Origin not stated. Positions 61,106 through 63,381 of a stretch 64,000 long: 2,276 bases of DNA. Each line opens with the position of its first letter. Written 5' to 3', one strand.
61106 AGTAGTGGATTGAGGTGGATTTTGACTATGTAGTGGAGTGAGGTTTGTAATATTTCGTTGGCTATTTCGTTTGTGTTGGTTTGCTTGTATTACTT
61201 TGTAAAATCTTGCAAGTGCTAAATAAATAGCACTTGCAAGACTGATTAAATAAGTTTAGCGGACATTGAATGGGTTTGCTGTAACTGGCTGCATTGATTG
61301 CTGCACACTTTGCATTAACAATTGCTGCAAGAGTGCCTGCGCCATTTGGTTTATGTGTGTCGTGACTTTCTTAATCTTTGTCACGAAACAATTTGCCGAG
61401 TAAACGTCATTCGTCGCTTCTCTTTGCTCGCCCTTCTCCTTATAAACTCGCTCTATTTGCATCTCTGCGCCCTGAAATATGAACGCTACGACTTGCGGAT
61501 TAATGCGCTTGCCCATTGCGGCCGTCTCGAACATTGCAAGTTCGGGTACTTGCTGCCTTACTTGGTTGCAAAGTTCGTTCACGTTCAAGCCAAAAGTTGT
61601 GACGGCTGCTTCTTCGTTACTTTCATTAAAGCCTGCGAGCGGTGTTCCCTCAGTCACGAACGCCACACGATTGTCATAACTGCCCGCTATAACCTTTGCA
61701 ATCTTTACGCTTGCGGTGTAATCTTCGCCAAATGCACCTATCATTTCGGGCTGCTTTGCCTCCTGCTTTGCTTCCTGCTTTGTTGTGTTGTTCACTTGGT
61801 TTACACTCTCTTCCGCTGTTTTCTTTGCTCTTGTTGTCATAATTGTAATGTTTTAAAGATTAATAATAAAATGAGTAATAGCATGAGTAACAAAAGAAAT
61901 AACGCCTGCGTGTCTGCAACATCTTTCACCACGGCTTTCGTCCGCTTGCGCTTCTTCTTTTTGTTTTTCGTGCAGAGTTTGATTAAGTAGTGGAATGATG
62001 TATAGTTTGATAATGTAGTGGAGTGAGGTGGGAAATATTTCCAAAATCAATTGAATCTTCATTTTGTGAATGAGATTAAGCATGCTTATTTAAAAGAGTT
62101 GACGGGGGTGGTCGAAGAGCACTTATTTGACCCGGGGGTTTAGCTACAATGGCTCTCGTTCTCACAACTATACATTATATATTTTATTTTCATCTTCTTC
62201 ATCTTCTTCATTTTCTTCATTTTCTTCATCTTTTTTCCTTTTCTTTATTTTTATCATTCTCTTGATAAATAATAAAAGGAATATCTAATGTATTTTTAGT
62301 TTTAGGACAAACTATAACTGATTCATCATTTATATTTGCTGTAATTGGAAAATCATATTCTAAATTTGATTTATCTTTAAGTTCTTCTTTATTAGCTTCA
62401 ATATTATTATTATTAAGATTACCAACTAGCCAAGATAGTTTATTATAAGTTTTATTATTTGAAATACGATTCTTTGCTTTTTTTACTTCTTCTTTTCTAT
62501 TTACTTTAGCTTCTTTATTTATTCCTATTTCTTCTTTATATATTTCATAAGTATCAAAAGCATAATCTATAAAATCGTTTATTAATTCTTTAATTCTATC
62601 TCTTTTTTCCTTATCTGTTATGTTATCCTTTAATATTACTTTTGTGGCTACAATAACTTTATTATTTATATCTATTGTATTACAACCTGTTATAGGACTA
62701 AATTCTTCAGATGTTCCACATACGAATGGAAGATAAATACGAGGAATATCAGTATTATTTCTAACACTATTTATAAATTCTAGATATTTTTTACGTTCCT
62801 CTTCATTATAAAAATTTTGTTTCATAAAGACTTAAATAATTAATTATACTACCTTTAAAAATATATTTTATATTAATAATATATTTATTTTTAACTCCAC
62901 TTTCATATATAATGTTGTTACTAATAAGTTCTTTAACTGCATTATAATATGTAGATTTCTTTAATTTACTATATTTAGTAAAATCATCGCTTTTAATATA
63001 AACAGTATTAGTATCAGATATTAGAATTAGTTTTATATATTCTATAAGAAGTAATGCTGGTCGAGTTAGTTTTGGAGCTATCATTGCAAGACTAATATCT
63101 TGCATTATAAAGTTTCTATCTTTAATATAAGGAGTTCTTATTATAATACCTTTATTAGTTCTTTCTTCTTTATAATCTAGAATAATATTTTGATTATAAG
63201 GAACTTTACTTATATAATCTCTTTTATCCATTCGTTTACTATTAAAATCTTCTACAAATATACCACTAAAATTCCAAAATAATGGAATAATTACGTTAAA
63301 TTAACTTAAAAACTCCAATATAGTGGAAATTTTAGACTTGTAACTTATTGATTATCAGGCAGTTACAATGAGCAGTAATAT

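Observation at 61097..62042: GC-rich (about 45%) single-gene cassette with its own terminator, flanked by 66-bp direct repeats made of tandem 24-bp units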

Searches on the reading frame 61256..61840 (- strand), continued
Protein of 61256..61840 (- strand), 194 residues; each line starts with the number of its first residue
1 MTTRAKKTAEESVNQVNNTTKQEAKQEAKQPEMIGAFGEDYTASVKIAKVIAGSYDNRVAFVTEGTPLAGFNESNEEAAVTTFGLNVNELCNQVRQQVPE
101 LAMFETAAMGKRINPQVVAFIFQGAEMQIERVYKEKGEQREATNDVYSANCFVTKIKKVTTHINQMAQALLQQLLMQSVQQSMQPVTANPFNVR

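Call 62: find_related_loci(query=window:61259-61840:-, collection=viral_contigs, flank=2500)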
Query window:61259-61840:- (194 aa) in viral_contigs; peptide patterns used: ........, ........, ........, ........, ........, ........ (x = any residue, [..] = any of these).
3 stretches matched a pattern, but none encodes a relative of the query by tblastn (E <= 1e-3).

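Call 65: find_related_loci(query=A6, collection=metagenome_contigs, flank=2500)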
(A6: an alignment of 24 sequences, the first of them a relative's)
Query A6 (142 aa) in metagenome_contigs; peptide patterns used: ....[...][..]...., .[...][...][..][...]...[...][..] (x = any residue, [..] = any of these).
236 stretches matched a pattern; 26 encode a relative of the query (tblastn E <= 1e-3); 26 distinct loci.
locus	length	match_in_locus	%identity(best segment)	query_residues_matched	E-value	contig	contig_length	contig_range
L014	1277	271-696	87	1-142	2e-85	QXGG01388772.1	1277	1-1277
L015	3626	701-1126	83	1-142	5e-77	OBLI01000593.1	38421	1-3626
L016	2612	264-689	68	1-142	4e-65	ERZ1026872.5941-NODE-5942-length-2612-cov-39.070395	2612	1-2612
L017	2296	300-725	68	1-142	1e-64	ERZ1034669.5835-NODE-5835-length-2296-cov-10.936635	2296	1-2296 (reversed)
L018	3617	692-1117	66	1-142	4e-63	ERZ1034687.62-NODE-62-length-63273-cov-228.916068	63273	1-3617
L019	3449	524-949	67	1-142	1e-62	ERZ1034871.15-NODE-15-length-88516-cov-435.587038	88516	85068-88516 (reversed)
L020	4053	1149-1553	55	5-142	5e-45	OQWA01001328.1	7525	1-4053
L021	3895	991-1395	55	5-142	6e-45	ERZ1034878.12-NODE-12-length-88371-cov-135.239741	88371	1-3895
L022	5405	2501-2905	55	5-142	2e-44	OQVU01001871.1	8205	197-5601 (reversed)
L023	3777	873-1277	55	5-142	1e-44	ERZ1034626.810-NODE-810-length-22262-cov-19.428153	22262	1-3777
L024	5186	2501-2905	55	5-142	2e-44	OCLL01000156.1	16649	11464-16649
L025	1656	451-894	47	1-142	3e-42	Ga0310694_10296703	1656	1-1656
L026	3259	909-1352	47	1-142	1e-41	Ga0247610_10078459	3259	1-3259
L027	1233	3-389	54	20-142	1e-40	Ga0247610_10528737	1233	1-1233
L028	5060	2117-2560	45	1-142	2e-39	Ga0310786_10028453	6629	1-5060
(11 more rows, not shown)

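Call 68: predict_structure(alignment_id=A5)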
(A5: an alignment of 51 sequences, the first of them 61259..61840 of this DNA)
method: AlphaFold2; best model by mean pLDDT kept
length: 194 residues; sequences in the alignment: 51
mean_pLDDT: 74.2   pTM: 0.65
mean pLDDT of the five models: 74.2, 73.5, 73.1, 71.7, 66.6
residues with pLDDT >= 90: 60; 70-90: 77; 50-70: 19; < 50: 38
segments of 3 or more residues with pLDDT < 50: 1-29, 188-194
pLDDT, mean of each block of 10 residues (from residue 1): 30 28 38 87 94 78 93 90 89 86 75 83 92 90 84 93 75 69 50 40
secondary structure, 60 per line:
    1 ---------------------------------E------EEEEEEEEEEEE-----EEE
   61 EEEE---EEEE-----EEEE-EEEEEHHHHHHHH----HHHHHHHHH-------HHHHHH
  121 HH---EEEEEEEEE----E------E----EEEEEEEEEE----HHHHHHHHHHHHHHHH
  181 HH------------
elements in order: E41-52 E58-64 E68-71 E77-80 E82-86 H87-94 H99-107 H115-122 E126-134 E151-160 H165-182

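Call 94: fold_search(model_id=the predicted structure, library=viral)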
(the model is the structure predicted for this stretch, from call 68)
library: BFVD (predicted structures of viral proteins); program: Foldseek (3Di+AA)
matches with E <= 10: 840; with E <= 0.001: 9
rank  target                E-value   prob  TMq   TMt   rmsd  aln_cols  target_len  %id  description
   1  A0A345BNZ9            8.7e-10  1.00  0.56  0.77   2.9       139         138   21  Uncharacterized protein [crAssphage sp. isolate ctcc615]
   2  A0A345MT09            4.2e-09  1.00  0.52  0.46  13.3       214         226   14  Uncharacterized protein [crAssphage sp. isolate ctbg_1]
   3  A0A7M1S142            5.3e-09  1.00  0.56  0.66   3.1       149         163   13  Uncharacterized protein [uncultured phage cr271_1]
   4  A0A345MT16            6.3e-08  1.00  0.54  0.48  14.2       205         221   14  Uncharacterized protein [crAssphage sp. isolate ctbg_1]
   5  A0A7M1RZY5            4.9e-07  1.00  0.47  0.40  22.1       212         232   10  Single stranded DNA-binding protein [uncultured phage cr110_1]
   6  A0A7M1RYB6            1.5e-06  1.00  0.50  0.51  19.6       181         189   10  Uncharacterized protein [uncultured phage cr8_1]
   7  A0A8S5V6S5            1.3e-05  1.00  0.43  0.49   8.9       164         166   12  Uncharacterized protein [CrAss-like virus sp. ctXt06]
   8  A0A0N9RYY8            3.1e-04  0.97  0.25  0.15  22.3       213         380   11  Uncharacterized protein [Pseudomonas phage POR1]
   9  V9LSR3                6.1e-04  0.99  0.29  0.20  12.7       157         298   13  DekiORF86 (Fragment) [Dendrolimus kikuchii nucleopolyhedrovirus]
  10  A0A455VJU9            1.6e-03  0.98  0.30  0.24  12.3       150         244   14  Uncharacterized protein [Lactococcus phage phiQ1]
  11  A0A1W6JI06            2.3e-03  0.87  0.25  0.29  14.2       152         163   14  Uncharacterized protein [Lactococcus phage LW4]
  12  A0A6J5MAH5            3.7e-03  0.80  0.23  0.29  11.0       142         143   10  Single-stranded DNA-binding protein [uncultured Caudovirales phage]
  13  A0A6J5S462            4.2e-03  0.80  0.24  0.25  13.7       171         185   12  DUF669 domain-containing protein [uncultured Caudovirales phage]
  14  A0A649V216            5.3e-03  0.77  0.24  0.14  17.6       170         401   12  Uncharacterized protein [Lactococcus phage P1048]
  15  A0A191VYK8            5.7e-03  0.51  0.24  0.20  16.8       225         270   13  Single-stranded DNA-binding protein [Roseobacter phage RD-1410W1-01]
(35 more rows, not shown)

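Call 100: search_protein_families(library=phrogs, proteins=[L012:3001-3429:+], max_evalue=0.01)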
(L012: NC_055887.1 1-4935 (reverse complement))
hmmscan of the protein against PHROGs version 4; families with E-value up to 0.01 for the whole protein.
L012:3001-3429:+ (142 aa): 0 families

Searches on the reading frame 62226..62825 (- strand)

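Call 8: search_protein_families(library=pfam, proteins=[window:62226-62825:-], max_evalue=1)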
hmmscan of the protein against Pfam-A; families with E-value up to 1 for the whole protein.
window:62226-62825:- (199 aa): 1 family
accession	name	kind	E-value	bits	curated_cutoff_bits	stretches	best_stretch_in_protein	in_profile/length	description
PF19843.4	DUF6318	-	0.0073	17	23.8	1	84-180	34-129/158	Family of unknown function (DUF6318)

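Call 9: search_protein_families(library=phrogs, proteins=[window:62226-62825:-], max_evalue=0.1)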
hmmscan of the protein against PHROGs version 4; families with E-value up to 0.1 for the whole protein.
window:62226-62825:- (199 aa): 0 families

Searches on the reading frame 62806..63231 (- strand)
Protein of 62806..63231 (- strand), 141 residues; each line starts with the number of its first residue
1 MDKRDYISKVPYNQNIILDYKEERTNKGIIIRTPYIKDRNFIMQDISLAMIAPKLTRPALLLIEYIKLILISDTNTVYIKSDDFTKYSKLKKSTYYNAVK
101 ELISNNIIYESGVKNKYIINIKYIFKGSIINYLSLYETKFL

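Call 8: search_protein_families(library=pfam, proteins=[window:62806-63231:-], max_evalue=1)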
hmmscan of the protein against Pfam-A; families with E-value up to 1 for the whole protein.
window:62806-63231:- (141 aa): 1 family
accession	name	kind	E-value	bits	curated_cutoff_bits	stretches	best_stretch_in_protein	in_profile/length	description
PF13730.12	HTH_36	-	0.014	15.7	25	1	72-108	18-55/55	Helix-turn-helix domain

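Call 9: search_protein_families(library=phrogs, proteins=[window:62806-63231:-], max_evalue=0.1)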
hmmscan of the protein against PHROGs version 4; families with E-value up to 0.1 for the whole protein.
window:62806-63231:- (141 aa): 2 families
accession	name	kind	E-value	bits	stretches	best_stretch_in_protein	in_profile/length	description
phrog_9501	-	unknown function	1.1e-05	25.8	1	65-131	77-143/267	-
phrog_678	-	DNA, RNA and nucleotide metabolism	0.018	15.6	1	59-120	76-127/346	replication initiation O-like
